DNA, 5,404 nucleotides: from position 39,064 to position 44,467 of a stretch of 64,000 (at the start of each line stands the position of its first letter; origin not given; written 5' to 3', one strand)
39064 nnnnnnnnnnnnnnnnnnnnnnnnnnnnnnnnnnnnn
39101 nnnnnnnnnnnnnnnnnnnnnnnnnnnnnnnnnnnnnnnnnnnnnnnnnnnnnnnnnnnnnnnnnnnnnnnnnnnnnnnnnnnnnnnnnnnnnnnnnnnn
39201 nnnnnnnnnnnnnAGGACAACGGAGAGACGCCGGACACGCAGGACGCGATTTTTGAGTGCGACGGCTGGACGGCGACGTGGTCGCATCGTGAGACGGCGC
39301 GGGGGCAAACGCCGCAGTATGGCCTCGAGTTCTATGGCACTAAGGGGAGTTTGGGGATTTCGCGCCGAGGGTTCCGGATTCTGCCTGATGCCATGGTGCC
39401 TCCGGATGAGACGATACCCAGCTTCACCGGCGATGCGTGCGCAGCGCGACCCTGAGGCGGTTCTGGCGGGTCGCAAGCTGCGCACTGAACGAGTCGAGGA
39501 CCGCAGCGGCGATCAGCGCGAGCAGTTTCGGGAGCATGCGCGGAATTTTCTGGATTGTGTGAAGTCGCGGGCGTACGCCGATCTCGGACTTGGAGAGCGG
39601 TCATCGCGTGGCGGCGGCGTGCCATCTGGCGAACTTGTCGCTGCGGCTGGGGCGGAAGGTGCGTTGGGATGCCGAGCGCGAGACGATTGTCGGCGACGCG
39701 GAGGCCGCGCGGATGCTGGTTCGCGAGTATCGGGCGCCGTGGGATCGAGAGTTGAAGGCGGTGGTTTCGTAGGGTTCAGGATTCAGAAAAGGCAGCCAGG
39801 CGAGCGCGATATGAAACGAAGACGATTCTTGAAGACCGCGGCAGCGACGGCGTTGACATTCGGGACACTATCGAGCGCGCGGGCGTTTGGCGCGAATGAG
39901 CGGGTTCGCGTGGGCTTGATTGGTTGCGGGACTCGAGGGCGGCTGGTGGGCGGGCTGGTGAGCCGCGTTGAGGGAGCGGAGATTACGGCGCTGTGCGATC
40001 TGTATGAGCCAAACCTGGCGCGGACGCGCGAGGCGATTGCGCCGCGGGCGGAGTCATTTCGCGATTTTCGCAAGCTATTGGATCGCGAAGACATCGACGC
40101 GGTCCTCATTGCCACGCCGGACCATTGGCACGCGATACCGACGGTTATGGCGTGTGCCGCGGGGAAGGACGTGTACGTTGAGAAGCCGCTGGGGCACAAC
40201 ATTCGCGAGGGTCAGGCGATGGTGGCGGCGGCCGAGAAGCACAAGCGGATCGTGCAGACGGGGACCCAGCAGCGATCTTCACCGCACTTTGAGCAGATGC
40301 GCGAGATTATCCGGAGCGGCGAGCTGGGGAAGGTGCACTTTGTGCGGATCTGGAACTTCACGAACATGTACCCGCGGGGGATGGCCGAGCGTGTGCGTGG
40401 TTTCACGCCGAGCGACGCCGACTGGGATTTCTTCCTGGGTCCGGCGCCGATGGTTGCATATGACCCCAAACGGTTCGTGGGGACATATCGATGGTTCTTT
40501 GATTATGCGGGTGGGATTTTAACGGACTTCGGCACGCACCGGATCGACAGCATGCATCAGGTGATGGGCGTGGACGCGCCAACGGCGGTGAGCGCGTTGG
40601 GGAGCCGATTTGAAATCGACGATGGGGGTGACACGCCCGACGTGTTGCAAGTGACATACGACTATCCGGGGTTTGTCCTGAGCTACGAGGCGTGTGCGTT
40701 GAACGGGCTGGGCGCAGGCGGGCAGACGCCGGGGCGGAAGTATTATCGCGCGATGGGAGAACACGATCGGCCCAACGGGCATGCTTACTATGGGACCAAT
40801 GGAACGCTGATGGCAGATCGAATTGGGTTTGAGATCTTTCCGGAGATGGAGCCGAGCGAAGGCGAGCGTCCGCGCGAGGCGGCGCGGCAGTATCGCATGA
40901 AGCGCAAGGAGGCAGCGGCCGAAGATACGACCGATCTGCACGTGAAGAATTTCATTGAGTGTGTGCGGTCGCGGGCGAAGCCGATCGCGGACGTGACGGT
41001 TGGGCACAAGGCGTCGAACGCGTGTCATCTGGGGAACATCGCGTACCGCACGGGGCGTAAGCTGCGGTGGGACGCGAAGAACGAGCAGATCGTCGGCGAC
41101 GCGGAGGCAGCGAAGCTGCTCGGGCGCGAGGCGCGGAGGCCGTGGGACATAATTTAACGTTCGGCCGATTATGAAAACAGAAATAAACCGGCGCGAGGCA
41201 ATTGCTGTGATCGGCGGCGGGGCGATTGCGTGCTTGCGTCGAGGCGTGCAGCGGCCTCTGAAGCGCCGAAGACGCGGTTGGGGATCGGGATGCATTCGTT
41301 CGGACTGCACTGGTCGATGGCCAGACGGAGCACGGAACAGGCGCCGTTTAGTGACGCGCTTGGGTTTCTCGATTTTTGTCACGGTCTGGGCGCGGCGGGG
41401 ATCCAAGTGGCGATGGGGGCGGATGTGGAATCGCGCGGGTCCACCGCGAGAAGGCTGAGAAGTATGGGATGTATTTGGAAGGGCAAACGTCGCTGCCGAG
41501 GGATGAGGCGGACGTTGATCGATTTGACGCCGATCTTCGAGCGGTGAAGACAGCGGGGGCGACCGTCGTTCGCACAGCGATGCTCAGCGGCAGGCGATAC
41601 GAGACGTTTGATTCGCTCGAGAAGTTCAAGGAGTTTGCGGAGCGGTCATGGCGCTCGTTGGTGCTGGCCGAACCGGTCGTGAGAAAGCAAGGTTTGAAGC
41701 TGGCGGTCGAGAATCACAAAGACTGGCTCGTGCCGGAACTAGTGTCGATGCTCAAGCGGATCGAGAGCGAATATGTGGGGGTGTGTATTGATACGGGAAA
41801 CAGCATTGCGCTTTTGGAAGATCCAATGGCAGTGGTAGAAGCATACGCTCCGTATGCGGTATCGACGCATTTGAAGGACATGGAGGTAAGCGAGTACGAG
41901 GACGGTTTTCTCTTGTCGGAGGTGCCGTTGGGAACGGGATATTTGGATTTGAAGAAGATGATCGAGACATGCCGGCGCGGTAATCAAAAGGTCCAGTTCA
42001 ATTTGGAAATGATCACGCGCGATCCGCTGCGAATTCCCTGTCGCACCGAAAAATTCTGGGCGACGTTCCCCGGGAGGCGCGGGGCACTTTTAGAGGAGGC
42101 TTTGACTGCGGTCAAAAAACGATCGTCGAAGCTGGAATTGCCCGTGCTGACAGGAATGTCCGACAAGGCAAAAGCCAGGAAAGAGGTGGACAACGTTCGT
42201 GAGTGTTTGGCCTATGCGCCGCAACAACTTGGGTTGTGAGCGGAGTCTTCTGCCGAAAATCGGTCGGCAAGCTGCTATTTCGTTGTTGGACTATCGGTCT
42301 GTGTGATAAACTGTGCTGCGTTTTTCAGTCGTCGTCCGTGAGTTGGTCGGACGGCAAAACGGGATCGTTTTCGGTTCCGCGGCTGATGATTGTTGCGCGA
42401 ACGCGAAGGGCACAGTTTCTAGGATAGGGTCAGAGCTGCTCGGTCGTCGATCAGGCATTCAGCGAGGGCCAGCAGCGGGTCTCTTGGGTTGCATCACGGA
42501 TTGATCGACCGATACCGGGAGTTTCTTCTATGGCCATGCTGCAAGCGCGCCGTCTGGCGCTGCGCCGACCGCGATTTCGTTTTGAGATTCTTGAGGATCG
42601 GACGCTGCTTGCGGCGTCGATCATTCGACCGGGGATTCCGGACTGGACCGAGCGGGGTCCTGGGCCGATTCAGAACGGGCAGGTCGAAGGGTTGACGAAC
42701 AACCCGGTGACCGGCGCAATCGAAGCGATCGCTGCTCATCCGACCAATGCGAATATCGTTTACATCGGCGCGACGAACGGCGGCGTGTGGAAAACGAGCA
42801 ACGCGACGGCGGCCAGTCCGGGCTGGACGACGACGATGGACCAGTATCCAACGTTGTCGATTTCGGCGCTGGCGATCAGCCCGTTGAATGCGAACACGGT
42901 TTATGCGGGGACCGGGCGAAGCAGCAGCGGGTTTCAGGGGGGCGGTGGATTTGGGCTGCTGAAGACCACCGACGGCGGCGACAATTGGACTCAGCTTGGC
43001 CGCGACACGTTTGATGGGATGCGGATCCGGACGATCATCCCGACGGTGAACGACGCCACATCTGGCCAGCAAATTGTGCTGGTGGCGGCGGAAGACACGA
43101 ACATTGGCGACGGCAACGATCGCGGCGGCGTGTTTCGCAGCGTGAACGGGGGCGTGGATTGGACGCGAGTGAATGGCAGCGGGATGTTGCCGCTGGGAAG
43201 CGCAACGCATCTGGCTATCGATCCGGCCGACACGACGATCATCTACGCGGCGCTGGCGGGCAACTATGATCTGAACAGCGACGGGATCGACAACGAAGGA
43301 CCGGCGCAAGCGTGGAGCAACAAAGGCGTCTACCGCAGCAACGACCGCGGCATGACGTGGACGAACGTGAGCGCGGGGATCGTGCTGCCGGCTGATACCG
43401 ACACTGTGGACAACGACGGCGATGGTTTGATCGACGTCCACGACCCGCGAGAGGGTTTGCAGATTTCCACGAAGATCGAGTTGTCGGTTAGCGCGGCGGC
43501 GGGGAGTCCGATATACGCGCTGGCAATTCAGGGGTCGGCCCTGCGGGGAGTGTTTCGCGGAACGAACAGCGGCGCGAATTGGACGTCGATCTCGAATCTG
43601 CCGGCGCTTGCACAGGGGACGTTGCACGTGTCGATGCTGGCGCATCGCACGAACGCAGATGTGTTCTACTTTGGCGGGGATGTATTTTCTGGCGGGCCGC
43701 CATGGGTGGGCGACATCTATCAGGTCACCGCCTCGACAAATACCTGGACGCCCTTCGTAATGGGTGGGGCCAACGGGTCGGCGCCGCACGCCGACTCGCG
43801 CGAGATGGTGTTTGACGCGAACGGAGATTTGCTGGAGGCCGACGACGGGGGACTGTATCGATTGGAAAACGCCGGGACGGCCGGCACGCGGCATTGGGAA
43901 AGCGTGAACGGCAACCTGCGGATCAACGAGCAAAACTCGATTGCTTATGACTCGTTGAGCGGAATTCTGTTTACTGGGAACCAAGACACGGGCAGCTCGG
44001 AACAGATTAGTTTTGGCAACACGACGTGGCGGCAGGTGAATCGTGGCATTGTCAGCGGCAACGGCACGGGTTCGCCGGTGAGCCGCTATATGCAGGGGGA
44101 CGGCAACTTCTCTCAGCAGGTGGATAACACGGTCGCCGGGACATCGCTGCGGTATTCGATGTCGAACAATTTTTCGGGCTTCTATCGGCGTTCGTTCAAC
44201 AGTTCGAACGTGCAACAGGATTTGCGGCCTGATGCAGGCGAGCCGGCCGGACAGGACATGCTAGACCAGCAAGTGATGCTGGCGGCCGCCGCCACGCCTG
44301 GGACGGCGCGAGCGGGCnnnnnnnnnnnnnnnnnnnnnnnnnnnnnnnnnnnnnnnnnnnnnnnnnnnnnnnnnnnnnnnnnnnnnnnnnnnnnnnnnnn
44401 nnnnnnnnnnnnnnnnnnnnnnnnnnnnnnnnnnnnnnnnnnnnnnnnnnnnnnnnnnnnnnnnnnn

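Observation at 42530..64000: A single gene of more than 21 kb for a giant LEPR-XLL-type, RTX- and beta-helix-rich surface protein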

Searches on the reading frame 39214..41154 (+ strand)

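Call 6: search_protein_families(library=pfam, proteins=[window:39214-41154:+], max_evalue=0.01)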
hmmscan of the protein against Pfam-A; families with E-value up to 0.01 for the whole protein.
window:39214-41154:+ (647 aa): 3 families
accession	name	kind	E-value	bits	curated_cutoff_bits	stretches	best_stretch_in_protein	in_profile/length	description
PF19051.5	GFO_IDH_MocA_C2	-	4.3e-24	85.9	23.3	2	362-459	8-109/254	Oxidoreductase family, C-terminal alpha/beta domain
PF01408.29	GFO_IDH_MocA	-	8.4e-20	72.1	24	1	231-350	1-119/120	Oxidoreductase family, NAD-binding Rossmann fold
PF22725.1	GFO_IDH_MocA_C3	-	6.9e-11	42.7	27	1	423-496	31-105/124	GFO/IDH/MocA C-terminal domain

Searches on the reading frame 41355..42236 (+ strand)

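Call 6: search_protein_families(library=pfam, proteins=[window:41355-42236:+], max_evalue=0.01)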
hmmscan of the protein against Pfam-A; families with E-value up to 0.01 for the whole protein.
window:41355-42236:+ (294 aa): 1 family
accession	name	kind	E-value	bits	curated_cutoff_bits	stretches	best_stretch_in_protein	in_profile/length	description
PF01261.30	AP_endonuc_2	-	2.8e-16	60.4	31.1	1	50-223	63-233/249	Xylose isomerase-like TIM barrel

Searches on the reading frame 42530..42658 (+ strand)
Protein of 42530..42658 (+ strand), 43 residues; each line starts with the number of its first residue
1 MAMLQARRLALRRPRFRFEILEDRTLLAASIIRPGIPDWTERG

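Call 77: search_protein_families(library=ncbifam, proteins=[window:42530-42658:+], max_evalue=10)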
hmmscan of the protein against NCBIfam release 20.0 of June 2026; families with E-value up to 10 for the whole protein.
seq(43 aa): 0 families

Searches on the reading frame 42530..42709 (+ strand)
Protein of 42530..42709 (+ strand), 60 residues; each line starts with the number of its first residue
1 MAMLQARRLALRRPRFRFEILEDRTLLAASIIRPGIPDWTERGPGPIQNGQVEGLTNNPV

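Call 24: search_protein_families(library=pfam, proteins=[window:42530-42709:+], max_evalue=10)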
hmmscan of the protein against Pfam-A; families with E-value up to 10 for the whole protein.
seq(60 aa): 1 family
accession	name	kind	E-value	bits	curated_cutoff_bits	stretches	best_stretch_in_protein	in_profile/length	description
PF07595.18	Planc_extracel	-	0.0041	17.2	25.5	1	15-31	4-20/20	Planctomycete extracellular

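Call 25: search_protein_families(library=ncbifam, proteins=[window:42530-42709:+], max_evalue=10)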
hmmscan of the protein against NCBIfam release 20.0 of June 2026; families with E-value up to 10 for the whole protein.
seq(60 aa): 0 families

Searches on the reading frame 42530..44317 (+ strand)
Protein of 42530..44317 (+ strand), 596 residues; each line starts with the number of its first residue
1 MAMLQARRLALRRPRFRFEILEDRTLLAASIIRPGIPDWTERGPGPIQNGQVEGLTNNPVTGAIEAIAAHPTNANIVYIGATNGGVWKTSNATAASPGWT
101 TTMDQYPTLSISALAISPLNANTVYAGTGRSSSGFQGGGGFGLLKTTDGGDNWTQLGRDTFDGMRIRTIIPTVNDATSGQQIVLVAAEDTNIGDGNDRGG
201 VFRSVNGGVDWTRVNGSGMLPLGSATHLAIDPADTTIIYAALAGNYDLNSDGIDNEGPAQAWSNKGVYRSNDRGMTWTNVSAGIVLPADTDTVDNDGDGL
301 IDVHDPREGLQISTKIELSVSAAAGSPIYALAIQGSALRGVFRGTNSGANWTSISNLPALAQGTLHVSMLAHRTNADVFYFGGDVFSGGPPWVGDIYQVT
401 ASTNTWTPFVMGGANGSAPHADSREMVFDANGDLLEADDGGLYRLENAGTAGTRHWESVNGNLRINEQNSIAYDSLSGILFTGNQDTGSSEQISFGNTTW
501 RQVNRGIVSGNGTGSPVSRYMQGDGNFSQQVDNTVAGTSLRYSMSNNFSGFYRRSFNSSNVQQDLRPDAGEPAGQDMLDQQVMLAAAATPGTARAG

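Call 5: search_protein_families(library=pfam, proteins=[window:42530-44317:+], max_evalue=0.01)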
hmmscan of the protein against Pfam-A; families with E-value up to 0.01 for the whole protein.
window:42530-44317:+ (596 aa): 1 family
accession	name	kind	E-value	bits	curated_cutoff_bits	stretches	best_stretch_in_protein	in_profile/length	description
PF15902.12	Sortilin-Vps10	-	4.5e-05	22.9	33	0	61-160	22-116/446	Sortilin, neurotensin receptor 3,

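Call 7: find_homologous_proteins(query=window:42530-44317:+)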
Query window:42530-44317:+ (596 aa): 1770 proteins with E <= 0.001 among 8000 candidates; the best 120 are listed.
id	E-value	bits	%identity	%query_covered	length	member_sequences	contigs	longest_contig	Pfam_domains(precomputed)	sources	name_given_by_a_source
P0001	0.0e+0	1333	100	100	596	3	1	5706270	-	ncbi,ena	-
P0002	6.6e-204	697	55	98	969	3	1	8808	-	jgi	jgi:hypothetical protein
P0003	3.0e-124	434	49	60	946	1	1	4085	PF16190.12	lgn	-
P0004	4.7e-96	341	41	93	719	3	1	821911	PF15902.13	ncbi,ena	-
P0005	1.8e-87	313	40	87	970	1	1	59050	PF15902.13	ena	-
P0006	2.4e-87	312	39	94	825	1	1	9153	PF02012.27,PF15902.13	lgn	-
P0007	6.6e-86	308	39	96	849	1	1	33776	PF15902.13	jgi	jgi:hypothetical protein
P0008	1.2e-84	303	40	93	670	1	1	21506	PF25852.1,PF15902.13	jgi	jgi:photosystem II stability/assembly factor-like uncharacterized protein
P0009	4.9e-84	301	40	80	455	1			PF15902.13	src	-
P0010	2.8e-83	299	39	93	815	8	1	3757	PF15902.13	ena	-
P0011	3.6e-83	299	40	89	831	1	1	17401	PF15902.13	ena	-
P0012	3.8e-83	298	39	92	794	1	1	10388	-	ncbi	-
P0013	6.6e-83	298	38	96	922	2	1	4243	PF15902.13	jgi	jgi:hypothetical protein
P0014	1.3e-82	297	38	94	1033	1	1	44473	PF15902.13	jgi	jgi:hypothetical protein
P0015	2.7e-82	296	41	88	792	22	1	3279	PF15902.13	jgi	-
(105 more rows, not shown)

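Call 8: find_encoding_contigs(protein=P0001, flank=10000, max_places=4)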
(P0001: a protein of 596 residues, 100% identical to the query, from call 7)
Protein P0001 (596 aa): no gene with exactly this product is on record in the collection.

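Call 9: list_cluster_members(proteins=[P0001, P0002])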
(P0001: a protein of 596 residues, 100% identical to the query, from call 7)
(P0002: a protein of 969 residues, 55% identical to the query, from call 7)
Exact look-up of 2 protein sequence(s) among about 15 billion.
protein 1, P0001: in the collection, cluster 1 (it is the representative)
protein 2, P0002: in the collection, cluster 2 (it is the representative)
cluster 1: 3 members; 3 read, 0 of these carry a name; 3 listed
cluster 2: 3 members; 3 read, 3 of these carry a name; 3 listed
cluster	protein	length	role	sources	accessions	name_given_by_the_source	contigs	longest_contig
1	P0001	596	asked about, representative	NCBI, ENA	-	-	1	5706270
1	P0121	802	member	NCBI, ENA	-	-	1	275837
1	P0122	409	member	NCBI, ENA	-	-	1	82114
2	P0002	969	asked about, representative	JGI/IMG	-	hypothetical protein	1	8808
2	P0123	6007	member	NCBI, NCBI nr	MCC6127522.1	MAG: right-handed parallel beta-helix repeat-containing protein, partial [Pirellulales ... | right-handed parallel beta-helix repeat-containing protein [Pirellulales bacterium]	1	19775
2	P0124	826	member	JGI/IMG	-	hypothetical protein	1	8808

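Call 13: find_encoding_contigs(protein=P0121, flank=10000, max_places=3)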
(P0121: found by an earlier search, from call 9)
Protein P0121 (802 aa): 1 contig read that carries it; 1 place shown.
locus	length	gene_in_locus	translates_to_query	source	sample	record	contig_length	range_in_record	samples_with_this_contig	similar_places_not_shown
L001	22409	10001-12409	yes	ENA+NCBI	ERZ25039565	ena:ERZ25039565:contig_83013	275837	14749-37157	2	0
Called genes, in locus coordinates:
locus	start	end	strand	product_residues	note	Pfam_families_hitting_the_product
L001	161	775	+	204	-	-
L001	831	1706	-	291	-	-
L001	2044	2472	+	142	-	-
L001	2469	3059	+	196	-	-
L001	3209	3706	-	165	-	PF00583:Acetyltransf_1, PF13508:Acetyltransf_7, PF13673:Acetyltransf_10 (weak)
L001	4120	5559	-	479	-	PF00069:Pkinase, PF07714:PK_Tyr_Ser-Thr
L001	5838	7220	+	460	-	PF01408:GFO_IDH_MocA, PF19051:GFO_IDH_MocA_C2, PF22725:GFO_IDH_MocA_C3, PF19051:GFO_IDH_MocA_C2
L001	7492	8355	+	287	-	PF01408:GFO_IDH_MocA, PF19051:GFO_IDH_MocA_C2, PF22725:GFO_IDH_MocA_C3 (weak)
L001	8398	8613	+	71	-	PF19051:GFO_IDH_MocA_C2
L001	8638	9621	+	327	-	PF01261:AP_endonuc_2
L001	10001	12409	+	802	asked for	-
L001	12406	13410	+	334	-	-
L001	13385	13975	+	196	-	-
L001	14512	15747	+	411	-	-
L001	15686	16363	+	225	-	-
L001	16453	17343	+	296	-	-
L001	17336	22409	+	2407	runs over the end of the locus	PF00353:HemolysinCabind, PF05048:NosD (faint), PF13229:Beta_helix (faint)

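Call 14: find_encoding_contigs(protein=P0123, flank=10000, max_places=3)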
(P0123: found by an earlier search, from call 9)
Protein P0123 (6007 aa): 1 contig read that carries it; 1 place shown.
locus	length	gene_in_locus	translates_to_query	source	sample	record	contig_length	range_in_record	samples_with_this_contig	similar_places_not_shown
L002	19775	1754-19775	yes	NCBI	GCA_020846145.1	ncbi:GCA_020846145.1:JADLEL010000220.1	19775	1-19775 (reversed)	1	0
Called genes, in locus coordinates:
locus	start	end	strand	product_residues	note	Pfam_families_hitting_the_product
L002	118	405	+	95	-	PF03781:FGE-sulfatase (weak), PF07589:PEP_exosort_dom (weak)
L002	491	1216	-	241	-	PF04256:DUF434, PF18481:DUF5616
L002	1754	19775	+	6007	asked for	PF10342:Kre9_KNH (faint), PF00353:HemolysinCabind, PF05048:NosD (weak), PF13229:Beta_helix, PF13385:Laminin_G_3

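Call 18: search_protein_families(library=ncbifam, proteins=[window:42530-44317:+], max_evalue=0.01)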
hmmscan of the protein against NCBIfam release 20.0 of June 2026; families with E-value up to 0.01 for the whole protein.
window:42530-44317:+ (596 aa): 5 families
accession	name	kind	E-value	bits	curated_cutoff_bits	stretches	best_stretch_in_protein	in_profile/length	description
NF045728.1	glycosyl_F510_1955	equivalog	1.6e-12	47.2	175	2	134-241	65-155/246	F510_1955 family glycosylhydrolase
NF047818.1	LIC11996_lipo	equivalog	5.3e-07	29.1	350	1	170-279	315-418/422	LIC11996 family lipoprotein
NF053688.1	BamI_Bacteroidota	equivalog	0.0046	16.3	370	0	265-292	381-408/452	BamI family beta-barrel-assembly machinery protein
NF033662.1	acid_disulf_rpt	repeat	0.0089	15.8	41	1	291-306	9-24/32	acidic double-disulfide repeat-containing protein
NF052228.1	T9SS_PorZ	equivalog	0.0094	14.4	260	0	62-93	375-406/757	type IX secretion system anionic LPS delivery protein PorZ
